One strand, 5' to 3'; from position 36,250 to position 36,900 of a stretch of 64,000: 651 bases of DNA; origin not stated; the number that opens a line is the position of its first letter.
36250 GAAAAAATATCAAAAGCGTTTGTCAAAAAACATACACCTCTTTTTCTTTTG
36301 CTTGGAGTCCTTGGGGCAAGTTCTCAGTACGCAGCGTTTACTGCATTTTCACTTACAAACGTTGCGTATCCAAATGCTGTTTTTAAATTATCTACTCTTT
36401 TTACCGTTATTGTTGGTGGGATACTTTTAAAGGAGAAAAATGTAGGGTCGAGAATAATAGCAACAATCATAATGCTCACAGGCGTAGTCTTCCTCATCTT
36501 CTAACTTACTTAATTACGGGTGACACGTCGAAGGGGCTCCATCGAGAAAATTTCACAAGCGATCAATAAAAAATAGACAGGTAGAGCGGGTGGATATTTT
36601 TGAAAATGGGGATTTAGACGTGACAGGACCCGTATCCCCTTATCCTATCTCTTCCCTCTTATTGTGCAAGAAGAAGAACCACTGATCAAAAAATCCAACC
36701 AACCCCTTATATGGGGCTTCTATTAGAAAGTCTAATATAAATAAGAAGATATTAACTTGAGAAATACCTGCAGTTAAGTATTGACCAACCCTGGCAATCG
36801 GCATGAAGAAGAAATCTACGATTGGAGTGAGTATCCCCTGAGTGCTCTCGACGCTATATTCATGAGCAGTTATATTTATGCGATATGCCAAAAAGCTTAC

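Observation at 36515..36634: ~120-bp TIR-bounded intergenic element present twice (MITE-like or structured RNA), copy 1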

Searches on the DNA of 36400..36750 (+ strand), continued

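Call 66: search_with_rna_model(model_id=R2, sources=[window, L007, L009, L010, L011, L012, L013, L014, L015, L016, L017, L018, L019, L020, L021, L022, L023, L024, L025, L026, L027, L028, L029, L030, L031, L032, L033, L034, L035, L036, L037, L038, L039, L040, L041, L042, L043, L044, L045, L046, L047, L048, L049, L050, L051, L052, L053, L054, L055, L056, L057, L058, L059, L060, L061, L062, L063, L064, L065, L066, L067, L068, L069, L070, L071, L072, L073, L074, L075, L076, L077, L078, L079, L080, L081, L082, L083, L084, L085, L086, L087, L088, L089], max_evalue=5, make_alignment=true)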
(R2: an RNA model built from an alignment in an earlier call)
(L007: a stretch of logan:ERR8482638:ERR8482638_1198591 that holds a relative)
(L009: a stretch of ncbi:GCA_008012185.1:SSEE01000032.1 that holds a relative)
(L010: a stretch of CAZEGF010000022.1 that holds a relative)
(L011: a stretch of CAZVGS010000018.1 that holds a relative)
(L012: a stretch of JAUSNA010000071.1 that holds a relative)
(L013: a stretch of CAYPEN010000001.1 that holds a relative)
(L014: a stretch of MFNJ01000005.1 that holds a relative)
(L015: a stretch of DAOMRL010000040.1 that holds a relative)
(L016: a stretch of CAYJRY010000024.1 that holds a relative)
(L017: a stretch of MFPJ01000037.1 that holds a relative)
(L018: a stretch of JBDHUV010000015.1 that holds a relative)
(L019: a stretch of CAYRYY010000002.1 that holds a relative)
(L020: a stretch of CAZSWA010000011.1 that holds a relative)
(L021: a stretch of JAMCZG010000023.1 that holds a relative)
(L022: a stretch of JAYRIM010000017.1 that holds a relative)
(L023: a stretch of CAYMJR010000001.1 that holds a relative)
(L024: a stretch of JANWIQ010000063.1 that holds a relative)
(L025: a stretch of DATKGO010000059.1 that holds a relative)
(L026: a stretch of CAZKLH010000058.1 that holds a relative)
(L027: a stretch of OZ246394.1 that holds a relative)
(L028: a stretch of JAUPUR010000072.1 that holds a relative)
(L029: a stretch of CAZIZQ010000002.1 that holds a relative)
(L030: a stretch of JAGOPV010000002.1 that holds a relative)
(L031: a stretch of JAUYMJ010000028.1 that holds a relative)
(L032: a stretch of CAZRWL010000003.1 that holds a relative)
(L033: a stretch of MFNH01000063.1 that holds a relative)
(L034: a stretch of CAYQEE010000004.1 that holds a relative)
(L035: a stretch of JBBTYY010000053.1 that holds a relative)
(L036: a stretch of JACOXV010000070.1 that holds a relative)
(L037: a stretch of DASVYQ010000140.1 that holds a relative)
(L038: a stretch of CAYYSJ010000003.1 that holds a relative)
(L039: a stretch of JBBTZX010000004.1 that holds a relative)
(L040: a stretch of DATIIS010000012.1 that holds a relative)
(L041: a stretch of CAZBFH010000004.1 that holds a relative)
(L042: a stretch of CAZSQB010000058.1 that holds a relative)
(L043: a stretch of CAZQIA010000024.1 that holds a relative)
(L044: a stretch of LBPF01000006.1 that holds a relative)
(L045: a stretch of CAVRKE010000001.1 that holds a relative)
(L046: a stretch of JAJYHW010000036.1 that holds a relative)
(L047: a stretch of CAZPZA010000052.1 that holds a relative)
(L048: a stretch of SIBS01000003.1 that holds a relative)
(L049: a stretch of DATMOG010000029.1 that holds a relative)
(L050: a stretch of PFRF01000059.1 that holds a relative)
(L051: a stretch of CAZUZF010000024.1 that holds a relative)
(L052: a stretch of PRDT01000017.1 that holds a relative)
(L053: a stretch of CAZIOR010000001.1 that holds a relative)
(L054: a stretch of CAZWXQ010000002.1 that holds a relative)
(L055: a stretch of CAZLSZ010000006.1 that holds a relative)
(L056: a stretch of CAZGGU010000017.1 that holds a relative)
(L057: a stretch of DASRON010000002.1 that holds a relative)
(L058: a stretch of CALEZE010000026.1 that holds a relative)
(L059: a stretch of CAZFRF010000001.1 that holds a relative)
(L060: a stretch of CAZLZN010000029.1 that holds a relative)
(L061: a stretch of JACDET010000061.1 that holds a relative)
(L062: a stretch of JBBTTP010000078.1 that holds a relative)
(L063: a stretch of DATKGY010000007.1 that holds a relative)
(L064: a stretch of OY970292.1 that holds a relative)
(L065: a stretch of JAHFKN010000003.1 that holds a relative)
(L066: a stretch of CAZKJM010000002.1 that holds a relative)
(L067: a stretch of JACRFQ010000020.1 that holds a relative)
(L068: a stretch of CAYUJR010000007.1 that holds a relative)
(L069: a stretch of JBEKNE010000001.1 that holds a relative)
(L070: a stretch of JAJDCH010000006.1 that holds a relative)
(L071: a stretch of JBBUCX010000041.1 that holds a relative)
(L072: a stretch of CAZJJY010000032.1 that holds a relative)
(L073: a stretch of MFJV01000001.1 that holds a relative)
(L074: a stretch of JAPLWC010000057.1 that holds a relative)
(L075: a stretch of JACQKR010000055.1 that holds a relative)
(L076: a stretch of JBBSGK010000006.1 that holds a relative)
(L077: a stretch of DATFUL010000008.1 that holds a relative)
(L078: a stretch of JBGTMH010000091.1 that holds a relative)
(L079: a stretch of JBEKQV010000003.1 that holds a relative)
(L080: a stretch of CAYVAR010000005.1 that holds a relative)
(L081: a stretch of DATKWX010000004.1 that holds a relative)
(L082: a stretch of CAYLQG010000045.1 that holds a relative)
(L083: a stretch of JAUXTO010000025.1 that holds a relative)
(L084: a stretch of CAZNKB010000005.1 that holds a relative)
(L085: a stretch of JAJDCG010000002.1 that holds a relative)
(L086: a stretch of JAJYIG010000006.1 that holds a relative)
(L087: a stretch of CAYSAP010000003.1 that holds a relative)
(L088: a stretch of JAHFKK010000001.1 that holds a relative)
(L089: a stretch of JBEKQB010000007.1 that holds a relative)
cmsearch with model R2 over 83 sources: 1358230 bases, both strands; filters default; matches with E-value up to 5: 10.
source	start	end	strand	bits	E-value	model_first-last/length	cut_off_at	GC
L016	754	863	-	94.1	2.4e-21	1-109/109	no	0.64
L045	7154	7263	-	89.7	3.3e-20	1-109/109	no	0.67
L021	842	957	-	85.4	4.5e-19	1-109/109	no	0.66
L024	594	694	-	69.2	8e-15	1-109/109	no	0.51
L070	2492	2581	-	67.3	2.4e-14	1-109/109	no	0.66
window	43846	43967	+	63.4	2.5e-13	1-109/109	no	0.45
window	36514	36636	+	62.4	4.7e-13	1-109/109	no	0.45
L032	8191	8285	-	58.5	5e-12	1-109/109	no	0.62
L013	17862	17985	-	51.9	2.6e-10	1-109/109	no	0.51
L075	366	471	-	45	1.7e-08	1-109/109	no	0.53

Alignment A8: 10 matches aligned to the model, 185 columns, each read 5' to 3' on its own strand. Consensus structure (alignment columns), stored with it:
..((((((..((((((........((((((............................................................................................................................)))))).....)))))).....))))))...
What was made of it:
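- Distribution is sporadic: 8 of 80 related recR loci (call 66).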

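Call 69: search_with_rna_model(model_id=R2, sources=[L210, L211, L212, L213, L214, L215, L216, L217, L218, L219, L220, L221, L222, L223, L224, L225, L226, L227, L228, L229, L230, L231, L232, L233, L234, L235, L236, L237, L238, L239, L240, L241, L242, L243, L244, L245, L246, L247, L248], max_evalue=1, make_alignment=true)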
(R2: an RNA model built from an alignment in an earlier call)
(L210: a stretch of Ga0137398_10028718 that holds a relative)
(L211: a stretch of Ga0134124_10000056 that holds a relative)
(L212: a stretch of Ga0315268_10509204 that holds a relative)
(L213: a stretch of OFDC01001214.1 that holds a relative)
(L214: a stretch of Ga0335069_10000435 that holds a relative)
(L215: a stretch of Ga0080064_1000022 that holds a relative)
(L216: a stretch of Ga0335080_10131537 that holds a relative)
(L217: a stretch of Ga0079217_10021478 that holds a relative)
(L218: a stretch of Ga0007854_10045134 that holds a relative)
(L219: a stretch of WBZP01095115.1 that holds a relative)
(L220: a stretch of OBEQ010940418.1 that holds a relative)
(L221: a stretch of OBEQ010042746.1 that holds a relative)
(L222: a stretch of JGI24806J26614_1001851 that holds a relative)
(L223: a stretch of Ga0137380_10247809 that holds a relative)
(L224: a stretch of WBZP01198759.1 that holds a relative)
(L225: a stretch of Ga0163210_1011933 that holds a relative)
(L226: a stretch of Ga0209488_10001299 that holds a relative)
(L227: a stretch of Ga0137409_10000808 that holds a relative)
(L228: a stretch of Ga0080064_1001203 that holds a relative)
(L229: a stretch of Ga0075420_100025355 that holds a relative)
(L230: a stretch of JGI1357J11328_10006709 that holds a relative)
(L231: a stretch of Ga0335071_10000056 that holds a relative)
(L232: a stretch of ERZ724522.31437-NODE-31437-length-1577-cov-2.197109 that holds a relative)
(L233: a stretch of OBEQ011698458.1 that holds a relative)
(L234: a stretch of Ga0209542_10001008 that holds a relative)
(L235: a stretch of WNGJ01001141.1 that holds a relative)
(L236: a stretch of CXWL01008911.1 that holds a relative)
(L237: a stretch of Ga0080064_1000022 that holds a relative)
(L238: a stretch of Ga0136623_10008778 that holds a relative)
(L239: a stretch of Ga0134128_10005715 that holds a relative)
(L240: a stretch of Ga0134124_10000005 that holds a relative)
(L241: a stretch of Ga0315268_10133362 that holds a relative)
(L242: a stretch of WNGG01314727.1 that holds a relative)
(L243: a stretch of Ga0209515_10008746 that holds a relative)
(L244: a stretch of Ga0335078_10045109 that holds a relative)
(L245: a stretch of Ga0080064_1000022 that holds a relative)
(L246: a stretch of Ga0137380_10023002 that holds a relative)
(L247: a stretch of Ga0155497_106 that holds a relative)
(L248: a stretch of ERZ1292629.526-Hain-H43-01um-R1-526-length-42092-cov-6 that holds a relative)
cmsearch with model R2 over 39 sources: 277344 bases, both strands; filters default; matches with E-value up to 1: 32.
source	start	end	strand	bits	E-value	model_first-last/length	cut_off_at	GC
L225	2090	2169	+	63.1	6.3e-14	1-109/109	no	0.7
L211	8725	8823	+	59.8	4.6e-13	1-109/109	no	0.68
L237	409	495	+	59.4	5.9e-13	1-109/109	no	0.64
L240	2869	2959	+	58.7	9.2e-13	1-109/109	no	0.68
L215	6552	6637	-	58.3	1.1e-12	1-109/109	no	0.59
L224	677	801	-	57.1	2.3e-12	1-109/109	no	0.5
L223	1491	1587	+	56.7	3e-12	1-109/109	no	0.6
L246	4472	4566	+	56.3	3.9e-12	1-109/109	no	0.64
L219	1546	1669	+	56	4.7e-12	1-109/109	no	0.52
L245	10107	10193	+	55.2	7.2e-12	1-109/109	no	0.61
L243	3630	3715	+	53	2.8e-11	1-109/109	no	0.72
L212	997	1086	+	52.9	2.9e-11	1-109/109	no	0.71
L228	4174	4260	-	52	5.1e-11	1-109/109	no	0.62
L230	5406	5492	-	52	5.1e-11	1-109/109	no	0.62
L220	212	293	-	51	9.4e-11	1-109/109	no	0.71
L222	5818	5915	+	50.7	1.1e-10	1-109/109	no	0.7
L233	1112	1208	+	50.5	1.2e-10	1-109/109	no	0.74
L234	2954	3033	+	50.5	1.3e-10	1-109/109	no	0.62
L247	12739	12832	+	50.4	1.4e-10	1-109/109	no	0.65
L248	641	727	+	50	1.7e-10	1-109/109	no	0.69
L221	131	229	+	43.9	6.6e-09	1-109/109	no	0.77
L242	676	773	-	43.4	9.2e-09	1-109/109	no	0.59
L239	1116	1212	+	42.7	1.4e-08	1-109/109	no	0.56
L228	3535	3618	-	42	2.1e-08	1-109/109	no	0.69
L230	4767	4850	-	42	2.1e-08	1-109/109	no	0.69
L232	1429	1473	-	33.1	4.4e-06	1-109/109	no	0.6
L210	2970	3063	-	24.6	0.00076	1-109/109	no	0.65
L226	2053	2146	-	24.4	0.00084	1-109/109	no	0.66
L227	9317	9410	-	19.1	0.021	1-109/109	no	0.62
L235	10597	10690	+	18.9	0.024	1-109/109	no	0.68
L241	435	492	-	15.6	0.18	1-109/109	no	0.64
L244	4343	4461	-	14.1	0.41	1-109/109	no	0.61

Alignment A9: 32 matches aligned to the model, 185 columns, each read 5' to 3' on its own strand. Consensus structure (alignment columns), stored with it:
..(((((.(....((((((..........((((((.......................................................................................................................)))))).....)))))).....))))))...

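Call 81: search_with_rna_model(model_id=R2, sources=[window, L013, L016, L021, L024, L032, L045, L070, L075, L211, L212, L215, L219, L220, L221, L222, L223, L224, L225, L228, L233, L234, L237, L239, L240, L242, L243, L245, L246, L247, L248], max_evalue=0.00001, make_alignment=true)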
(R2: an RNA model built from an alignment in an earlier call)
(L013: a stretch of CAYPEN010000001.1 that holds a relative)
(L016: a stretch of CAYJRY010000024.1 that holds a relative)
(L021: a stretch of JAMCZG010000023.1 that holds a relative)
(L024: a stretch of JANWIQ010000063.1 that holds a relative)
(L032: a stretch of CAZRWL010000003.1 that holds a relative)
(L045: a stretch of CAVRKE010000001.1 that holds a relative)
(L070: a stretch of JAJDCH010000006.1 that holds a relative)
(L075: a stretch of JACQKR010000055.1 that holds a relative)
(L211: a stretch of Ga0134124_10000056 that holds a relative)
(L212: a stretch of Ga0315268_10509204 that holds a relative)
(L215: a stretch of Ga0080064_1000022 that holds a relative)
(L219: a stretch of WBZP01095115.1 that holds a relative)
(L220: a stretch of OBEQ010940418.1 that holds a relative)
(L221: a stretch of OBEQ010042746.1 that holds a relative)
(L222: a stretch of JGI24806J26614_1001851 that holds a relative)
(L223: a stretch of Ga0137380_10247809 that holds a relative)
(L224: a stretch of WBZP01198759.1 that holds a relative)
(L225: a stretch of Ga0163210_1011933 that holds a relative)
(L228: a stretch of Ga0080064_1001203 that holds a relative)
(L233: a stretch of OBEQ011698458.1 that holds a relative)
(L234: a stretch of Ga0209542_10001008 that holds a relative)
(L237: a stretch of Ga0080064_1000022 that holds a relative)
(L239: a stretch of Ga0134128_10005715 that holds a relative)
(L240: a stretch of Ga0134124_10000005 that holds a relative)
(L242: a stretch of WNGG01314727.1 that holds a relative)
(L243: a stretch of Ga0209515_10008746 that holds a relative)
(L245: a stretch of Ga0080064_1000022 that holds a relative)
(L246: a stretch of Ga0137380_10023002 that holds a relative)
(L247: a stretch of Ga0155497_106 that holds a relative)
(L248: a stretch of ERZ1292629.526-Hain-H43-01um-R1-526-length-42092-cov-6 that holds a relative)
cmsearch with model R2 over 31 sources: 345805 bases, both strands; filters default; matches with E-value up to 0.00001: 33.
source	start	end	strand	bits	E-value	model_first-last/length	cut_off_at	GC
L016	754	863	-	94.1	6.1e-22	1-109/109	no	0.64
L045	7154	7263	-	89.7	8.5e-21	1-109/109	no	0.67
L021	842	957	-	85.4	1.1e-19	1-109/109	no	0.66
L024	594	694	-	69.2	2e-15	1-109/109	no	0.51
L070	2492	2581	-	67.3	6.2e-15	1-109/109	no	0.66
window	43846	43967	+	63.4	6.5e-14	1-109/109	no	0.45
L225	2090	2169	+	63.1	7.9e-14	1-109/109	no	0.7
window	36514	36636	+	62.4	1.2e-13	1-109/109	no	0.45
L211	8725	8823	+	59.8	5.7e-13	1-109/109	no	0.68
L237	409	495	+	59.4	7.4e-13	1-109/109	no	0.64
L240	2869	2959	+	58.7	1.1e-12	1-109/109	no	0.68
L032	8191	8285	-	58.5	1.3e-12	1-109/109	no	0.62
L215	6552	6637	-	58.3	1.4e-12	1-109/109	no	0.59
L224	677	801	-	57.1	2.8e-12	1-109/109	no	0.5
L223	1491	1587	+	56.7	3.7e-12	1-109/109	no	0.6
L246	4472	4566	+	56.3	4.8e-12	1-109/109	no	0.64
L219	1546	1669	+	56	5.8e-12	1-109/109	no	0.52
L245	10107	10193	+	55.2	9e-12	1-109/109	no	0.61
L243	3630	3715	+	53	3.5e-11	1-109/109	no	0.72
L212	997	1086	+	52.9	3.6e-11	1-109/109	no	0.71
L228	4174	4260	-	52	6.4e-11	1-109/109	no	0.62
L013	17862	17985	-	51.9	6.6e-11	1-109/109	no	0.51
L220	212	293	-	51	1.2e-10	1-109/109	no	0.71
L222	5818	5915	+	50.7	1.4e-10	1-109/109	no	0.7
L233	1112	1208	+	50.5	1.5e-10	1-109/109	no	0.74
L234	2954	3033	+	50.5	1.6e-10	1-109/109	no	0.62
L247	12739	12832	+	50.4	1.7e-10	1-109/109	no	0.65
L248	641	727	+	50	2.2e-10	1-109/109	no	0.69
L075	366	471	-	45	4.4e-09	1-109/109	no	0.53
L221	131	229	+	43.9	8.2e-09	1-109/109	no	0.77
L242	676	773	-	43.4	1.1e-08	1-109/109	no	0.59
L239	1116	1212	+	42.7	1.7e-08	1-109/109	no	0.56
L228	3535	3618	-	42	2.7e-08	1-109/109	no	0.69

Alignment A10: 33 matches aligned to the model, 189 columns, each read 5' to 3' on its own strand. Consensus structure (alignment columns), stored with it:
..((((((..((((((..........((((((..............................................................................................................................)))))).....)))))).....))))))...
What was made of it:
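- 36516..36633 (+): Copy 1 of the hairpin element (118 nt; a T36515/A36634 pair can extend the closing helix). CM R2 gives 62.4 bits, E about 1e-13 (calls 66, 81).
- More than 30 homologues are found elsewhere (calls 66, 69, 81).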
